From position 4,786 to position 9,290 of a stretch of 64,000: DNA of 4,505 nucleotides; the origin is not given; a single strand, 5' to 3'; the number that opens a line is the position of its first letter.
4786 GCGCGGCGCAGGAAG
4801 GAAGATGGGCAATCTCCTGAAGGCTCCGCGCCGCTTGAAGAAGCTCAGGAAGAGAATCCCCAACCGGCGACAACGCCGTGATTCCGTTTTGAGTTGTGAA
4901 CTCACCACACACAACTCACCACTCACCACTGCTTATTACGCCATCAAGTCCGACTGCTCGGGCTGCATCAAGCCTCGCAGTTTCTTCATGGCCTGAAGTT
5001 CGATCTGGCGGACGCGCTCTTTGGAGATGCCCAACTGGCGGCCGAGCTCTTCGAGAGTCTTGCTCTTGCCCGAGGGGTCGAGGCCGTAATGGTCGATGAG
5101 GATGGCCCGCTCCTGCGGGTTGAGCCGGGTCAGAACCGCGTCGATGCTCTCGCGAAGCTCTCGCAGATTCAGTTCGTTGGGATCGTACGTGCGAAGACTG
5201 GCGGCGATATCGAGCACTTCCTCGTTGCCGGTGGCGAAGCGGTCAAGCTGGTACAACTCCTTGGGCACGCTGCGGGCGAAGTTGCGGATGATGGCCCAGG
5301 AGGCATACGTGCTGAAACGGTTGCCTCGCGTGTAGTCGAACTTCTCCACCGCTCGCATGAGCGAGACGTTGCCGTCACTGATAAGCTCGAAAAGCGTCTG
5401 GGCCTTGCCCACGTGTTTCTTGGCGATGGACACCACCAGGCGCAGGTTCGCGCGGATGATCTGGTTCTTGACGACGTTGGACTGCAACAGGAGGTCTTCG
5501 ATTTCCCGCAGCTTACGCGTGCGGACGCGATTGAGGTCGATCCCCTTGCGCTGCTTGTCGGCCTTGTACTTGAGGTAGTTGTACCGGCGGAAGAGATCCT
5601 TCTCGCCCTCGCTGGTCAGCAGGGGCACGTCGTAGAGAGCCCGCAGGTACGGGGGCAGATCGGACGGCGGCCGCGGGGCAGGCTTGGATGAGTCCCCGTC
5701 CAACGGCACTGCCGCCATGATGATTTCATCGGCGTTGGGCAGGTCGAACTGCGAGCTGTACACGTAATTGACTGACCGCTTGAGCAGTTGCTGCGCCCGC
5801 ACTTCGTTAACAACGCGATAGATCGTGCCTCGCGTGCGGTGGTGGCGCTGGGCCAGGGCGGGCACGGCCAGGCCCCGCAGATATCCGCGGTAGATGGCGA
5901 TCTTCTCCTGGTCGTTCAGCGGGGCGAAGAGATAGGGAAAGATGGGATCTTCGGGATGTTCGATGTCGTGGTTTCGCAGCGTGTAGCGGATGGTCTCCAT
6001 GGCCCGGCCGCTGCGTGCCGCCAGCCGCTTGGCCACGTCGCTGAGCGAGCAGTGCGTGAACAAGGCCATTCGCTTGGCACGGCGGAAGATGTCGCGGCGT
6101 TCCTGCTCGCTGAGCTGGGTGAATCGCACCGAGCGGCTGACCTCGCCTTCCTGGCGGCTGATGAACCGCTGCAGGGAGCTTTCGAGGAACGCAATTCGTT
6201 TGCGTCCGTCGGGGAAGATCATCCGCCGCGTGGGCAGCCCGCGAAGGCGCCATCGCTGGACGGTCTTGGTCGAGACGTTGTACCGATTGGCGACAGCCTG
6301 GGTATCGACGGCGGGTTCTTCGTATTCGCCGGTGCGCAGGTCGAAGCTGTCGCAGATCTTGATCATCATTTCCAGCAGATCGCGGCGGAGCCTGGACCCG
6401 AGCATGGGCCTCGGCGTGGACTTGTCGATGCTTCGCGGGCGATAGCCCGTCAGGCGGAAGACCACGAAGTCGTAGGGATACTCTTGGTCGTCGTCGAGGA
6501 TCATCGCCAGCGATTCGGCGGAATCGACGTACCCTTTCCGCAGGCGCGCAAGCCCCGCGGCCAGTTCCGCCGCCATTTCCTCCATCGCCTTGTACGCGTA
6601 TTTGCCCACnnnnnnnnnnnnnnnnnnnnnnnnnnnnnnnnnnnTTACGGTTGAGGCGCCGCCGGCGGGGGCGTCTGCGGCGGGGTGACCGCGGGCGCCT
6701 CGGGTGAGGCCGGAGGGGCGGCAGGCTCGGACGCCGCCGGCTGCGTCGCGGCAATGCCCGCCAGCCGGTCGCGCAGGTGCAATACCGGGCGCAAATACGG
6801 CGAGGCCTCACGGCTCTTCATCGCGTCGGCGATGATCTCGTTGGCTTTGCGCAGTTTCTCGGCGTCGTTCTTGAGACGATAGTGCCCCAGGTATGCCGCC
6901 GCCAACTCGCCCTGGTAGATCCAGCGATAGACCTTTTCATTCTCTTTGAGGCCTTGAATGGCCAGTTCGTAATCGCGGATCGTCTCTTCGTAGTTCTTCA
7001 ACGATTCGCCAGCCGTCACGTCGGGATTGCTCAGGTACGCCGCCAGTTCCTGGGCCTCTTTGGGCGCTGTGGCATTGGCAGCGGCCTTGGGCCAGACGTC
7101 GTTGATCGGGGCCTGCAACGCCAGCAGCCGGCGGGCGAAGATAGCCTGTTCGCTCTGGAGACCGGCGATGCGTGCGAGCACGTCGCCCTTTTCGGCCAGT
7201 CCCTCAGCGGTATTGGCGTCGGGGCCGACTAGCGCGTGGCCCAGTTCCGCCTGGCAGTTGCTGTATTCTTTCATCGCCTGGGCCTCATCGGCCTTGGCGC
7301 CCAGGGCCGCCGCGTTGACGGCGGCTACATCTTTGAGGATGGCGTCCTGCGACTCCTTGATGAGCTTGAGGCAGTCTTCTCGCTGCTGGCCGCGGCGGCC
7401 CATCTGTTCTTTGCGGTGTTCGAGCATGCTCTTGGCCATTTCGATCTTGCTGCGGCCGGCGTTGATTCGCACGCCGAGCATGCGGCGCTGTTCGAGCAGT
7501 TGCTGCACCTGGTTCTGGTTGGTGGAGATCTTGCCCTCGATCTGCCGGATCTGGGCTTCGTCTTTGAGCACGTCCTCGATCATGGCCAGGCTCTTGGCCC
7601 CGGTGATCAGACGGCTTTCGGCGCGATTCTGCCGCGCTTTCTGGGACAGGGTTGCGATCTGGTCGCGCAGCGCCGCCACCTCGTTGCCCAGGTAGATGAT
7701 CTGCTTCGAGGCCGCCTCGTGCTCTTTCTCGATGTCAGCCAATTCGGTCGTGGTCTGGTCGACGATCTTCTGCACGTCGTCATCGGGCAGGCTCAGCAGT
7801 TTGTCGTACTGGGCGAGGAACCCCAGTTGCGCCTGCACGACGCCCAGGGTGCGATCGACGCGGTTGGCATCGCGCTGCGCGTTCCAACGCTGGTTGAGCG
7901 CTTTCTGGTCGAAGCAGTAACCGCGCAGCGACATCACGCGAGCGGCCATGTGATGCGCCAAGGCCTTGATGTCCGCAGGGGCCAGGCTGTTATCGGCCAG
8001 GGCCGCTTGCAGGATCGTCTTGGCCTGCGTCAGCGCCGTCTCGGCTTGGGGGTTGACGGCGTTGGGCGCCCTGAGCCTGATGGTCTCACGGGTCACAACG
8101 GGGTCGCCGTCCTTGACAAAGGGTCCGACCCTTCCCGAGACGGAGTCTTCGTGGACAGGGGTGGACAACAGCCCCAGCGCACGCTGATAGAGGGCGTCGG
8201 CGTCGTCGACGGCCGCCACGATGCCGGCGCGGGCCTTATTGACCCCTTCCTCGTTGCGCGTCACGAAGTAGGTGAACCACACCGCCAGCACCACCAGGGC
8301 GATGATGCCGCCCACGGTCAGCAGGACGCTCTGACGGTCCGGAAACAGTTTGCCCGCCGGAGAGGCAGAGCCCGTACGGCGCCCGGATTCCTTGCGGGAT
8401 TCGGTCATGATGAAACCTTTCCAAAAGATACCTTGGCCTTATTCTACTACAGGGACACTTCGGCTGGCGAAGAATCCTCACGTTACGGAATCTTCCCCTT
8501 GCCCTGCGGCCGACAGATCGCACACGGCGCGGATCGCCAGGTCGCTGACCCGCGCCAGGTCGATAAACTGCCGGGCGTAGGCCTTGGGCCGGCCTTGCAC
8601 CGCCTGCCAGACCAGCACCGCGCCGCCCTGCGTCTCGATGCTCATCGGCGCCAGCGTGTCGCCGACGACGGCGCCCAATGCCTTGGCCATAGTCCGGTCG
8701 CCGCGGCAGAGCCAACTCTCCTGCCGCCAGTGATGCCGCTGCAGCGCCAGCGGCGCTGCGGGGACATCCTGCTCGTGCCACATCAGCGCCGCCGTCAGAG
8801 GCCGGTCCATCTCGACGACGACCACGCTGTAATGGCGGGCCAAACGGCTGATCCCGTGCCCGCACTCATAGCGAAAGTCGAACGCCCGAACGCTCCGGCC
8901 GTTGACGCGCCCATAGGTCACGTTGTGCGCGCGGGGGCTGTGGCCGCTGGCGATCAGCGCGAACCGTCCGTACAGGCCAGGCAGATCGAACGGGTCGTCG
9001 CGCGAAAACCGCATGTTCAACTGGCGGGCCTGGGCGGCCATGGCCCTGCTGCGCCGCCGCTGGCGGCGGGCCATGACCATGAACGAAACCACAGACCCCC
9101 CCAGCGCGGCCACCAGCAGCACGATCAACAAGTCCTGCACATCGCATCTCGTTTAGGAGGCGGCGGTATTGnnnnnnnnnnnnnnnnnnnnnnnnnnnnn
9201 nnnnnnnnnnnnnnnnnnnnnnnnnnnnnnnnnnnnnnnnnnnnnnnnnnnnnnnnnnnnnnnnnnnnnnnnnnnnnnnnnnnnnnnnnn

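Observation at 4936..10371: Extended sigma-70 factor transcribed downstream of three uncharacterised envelope proteins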

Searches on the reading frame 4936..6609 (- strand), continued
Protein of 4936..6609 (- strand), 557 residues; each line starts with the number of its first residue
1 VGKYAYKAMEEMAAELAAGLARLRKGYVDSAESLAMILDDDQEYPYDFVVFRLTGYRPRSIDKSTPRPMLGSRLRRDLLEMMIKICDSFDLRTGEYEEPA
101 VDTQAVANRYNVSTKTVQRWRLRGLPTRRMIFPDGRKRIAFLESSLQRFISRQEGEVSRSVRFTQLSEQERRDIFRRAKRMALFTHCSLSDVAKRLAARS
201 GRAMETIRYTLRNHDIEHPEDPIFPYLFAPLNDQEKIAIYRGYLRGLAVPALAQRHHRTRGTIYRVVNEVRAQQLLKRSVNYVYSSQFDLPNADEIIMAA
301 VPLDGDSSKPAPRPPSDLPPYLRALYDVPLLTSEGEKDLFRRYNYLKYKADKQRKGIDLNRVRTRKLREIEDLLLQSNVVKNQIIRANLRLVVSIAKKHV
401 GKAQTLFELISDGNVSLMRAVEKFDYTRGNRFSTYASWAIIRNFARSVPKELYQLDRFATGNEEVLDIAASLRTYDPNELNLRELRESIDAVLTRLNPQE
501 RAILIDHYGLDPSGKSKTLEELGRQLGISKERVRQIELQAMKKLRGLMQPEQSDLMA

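Call 31: predict_structure(alignment_id=A2)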
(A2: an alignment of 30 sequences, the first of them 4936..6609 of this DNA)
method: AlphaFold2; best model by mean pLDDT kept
length: 557 residues; sequences in the alignment: 30
mean_pLDDT: 76.2   pTM: 0.52
mean pLDDT of the five models: 76.2, 75.8, 74.4, 73.5, 73.4
residues with pLDDT >= 90: 155; 70-90: 244; 50-70: 63; < 50: 95
segments of 3 or more residues with pLDDT < 50: 306-308, 399-481, 552-557
pLDDT, mean of each block of 10 residues (from residue 1): 83 90 91 93 92 82 69 94 93 92 90 84 91 93 92 78 72 89 77 86 81 85 79 89 86 85 90 87 86 83 52 66 68 75 91 90 89 86 70 56 42 42 36 41 43 41 41 40 66 85 82 79 88 90 76 42
secondary structure, 60 per line:
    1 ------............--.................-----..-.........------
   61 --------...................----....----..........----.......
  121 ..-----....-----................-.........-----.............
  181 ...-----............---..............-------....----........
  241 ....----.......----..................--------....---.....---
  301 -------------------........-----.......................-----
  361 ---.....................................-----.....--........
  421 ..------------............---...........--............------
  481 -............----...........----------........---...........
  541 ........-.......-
elements in order: H7-18 H21-37 H46-54 H71-87 E100-102 H103-109 H114-122 E128-131 E137-142 H143-152 H154-162 H168-183 H189-200 H204-217 H225-228 H233-244 H249-255 H260-277 H286-289 H293-297 H320-327 H333-355 H364-400 H406-410 H413-422 H435-446 H450-460 H463-474 H482-493 H498-508 H519-526 H530-548 H550-556

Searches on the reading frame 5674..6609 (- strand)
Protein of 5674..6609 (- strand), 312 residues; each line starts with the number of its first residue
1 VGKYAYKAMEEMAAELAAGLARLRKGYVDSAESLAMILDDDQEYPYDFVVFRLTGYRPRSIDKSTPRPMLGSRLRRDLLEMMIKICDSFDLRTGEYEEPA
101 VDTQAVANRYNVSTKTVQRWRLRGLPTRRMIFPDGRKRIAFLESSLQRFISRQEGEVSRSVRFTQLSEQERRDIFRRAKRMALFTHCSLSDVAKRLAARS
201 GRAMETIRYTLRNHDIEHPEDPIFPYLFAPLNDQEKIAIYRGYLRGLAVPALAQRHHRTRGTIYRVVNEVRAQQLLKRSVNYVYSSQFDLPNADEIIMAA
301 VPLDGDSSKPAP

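Call 42: predict_structure(alignment_id=A3)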
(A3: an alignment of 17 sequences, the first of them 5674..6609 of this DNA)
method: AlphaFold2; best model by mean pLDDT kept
length: 312 residues; sequences in the alignment: 17
mean_pLDDT: 85.2   pTM: 0.57
mean pLDDT of the five models: 85.2, 84.4, 83.7, 83.5, 82.5
residues with pLDDT >= 90: 161; 70-90: 104; 50-70: 35; < 50: 12
segments of 3 or more residues with pLDDT < 50: 304-312
pLDDT, mean of each block of 10 residues (from residue 1): 84 91 93 95 94 84 73 95 95 95 93 88 94 96 94 83 75 92 80 88 84 89 83 91 92 86 91 83 57 61 47 45
secondary structure, 60 per line:
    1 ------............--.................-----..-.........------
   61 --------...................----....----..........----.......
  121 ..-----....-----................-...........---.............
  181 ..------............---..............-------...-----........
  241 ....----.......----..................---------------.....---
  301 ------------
elements in order: H7-18 H21-37 H46-54 H71-87 E100-102 H103-109 H114-122 E128-131 E137-142 H143-152 H154-164 H168-182 H189-200 H204-217 H233-244 H249-255 H260-277 H293-297

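Call 73: search_protein_families(library=pfam, proteins=[window:5674-6609:-], max_evalue=10)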
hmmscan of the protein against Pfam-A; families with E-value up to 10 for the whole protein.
window:5674-6609:- (312 aa): 12 families
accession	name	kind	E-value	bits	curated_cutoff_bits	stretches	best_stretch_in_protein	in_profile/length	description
PF13936.12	HTH_38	-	3.8e-07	30.2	27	1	231-267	5-41/44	Helix-turn-helix domain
PF13384.12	HTH_23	-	3.5e-05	23.9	24.6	2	233-269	4-40/50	Homeodomain-like domain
PF13551.12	HTH_29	-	6.4e-05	23.4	28.1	2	237-273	2-39/64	Winged helix-turn helix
PF12728.13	HTH_17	-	0.00064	20.4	27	1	102-153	3-50/51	Helix-turn-helix domain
PF08765.17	Mor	-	0.011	16.2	24.9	1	234-277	60-102/107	Mor transcription activator family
PF13518.12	HTH_28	-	0.013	16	25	1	243-272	9-38/52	Helix-turn-helix domain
PF04218.19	CENP-B_N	-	0.031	14.4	21.2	1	234-269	10-45/53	CENP-B N-terminal DNA-binding domain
PF08279.18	HTH_11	-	0.059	13.7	25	0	99-119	15-34/55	HTH domain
PF04545.22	Sigma70_r4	-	0.074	13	24.1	0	230-264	4-38/50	Sigma-70, region 4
PF13542.12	HTH_Tnp_ISL3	-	0.077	12.9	27.4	1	104-120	30-46/51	Helix-turn-helix domain of transposase family ISL3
PF09607.16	BrkDBD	-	0.089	13.2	23.4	1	89-121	10-46/58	Brinker DNA-binding domain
PF24964.1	DUF7769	-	0.22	11.7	27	1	102-119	26-43/55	Domain of unknown function (DUF7769)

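Call 74: search_protein_representatives(alignment_id=A3)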
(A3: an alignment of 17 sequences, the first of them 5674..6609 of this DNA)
Query: 17 sequences, 313 profile positions. Proteins with E-value up to 0.001 (for the whole library): 2003; up to 1e-10: 1521; up to 1e-30: 859. The best 150 are listed.
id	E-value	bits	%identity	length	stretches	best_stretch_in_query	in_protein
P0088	9.1e-144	494.7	-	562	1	1-304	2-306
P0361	1.1e-135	468.1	-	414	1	1-305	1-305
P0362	3.0e-130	450.3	-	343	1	1-311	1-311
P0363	9.1e-127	438.8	-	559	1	1-311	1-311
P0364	1.8e-107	375.4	-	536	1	1-294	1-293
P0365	4.1e-106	371.0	-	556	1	3-306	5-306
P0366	1.4e-102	359.4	-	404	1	3-271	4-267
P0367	1.3e-101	356.2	-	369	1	1-271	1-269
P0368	1.1e-99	349.8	-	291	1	1-279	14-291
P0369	1.3e-99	349.6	-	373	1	1-285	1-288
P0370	8.8e-98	343.6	-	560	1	2-306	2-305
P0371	6.9e-96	337.4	-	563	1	7-307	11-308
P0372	1.4e-95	336.4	-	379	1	1-305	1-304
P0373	5.1e-95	334.6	-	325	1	1-308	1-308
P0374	1.3e-90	320.1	-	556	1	1-305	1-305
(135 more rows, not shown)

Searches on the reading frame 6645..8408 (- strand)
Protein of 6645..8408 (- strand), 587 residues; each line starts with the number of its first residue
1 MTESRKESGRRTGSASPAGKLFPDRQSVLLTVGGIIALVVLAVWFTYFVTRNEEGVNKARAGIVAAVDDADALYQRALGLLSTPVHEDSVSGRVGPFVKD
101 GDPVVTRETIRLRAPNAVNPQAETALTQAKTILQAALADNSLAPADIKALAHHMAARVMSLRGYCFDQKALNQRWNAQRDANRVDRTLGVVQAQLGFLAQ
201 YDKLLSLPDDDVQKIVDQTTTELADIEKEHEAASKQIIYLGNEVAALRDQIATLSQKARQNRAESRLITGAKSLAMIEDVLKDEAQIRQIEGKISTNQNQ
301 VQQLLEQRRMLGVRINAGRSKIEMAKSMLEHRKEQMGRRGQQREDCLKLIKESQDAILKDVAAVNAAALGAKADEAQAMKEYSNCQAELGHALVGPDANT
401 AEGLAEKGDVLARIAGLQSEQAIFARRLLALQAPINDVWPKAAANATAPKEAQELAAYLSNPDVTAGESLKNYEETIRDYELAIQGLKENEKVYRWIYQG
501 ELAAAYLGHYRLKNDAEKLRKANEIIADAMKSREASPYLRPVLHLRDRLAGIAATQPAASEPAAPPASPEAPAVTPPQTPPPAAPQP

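Call 3: search_protein_families(library=pfam, proteins=[window:6645-8408:-], max_evalue=0.01)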
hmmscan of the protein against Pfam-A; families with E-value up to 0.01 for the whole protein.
window:6645-8408:- (587 aa): 0 families

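Call 4: search_protein_families(library=ncbifam, proteins=[window:6645-8408:-], max_evalue=0.01)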
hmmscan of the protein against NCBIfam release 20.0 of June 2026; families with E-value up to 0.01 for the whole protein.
window:6645-8408:- (587 aa): 1 family
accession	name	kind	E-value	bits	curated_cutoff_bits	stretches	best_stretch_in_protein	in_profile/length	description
TIGR02169.1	SMC_prok_A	equivalog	0.0019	16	729.4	1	217-443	234-459/1165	chromosome segregation protein SMC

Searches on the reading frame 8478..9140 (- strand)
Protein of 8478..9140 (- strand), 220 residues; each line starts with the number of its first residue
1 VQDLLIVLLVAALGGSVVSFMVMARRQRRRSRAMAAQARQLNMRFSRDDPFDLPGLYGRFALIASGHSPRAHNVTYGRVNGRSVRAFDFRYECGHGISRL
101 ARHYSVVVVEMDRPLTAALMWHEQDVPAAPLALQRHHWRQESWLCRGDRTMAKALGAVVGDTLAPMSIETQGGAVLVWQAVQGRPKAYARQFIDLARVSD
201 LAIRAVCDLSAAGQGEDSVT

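Call 3: search_protein_families(library=pfam, proteins=[window:8478-9140:-], max_evalue=0.01)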
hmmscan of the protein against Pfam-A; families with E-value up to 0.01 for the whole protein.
window:8478-9140:- (220 aa): 0 families

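Call 4: search_protein_families(library=ncbifam, proteins=[window:8478-9140:-], max_evalue=0.01)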
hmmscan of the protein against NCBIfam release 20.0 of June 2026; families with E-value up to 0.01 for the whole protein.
window:8478-9140:- (220 aa): 0 families

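Call 65: search_solved_structures(query=A4, max_evalue=1)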
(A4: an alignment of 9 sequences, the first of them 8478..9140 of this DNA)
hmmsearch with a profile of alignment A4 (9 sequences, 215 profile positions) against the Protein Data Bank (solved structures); distinct sequences matched with E-value up to 1: 0.
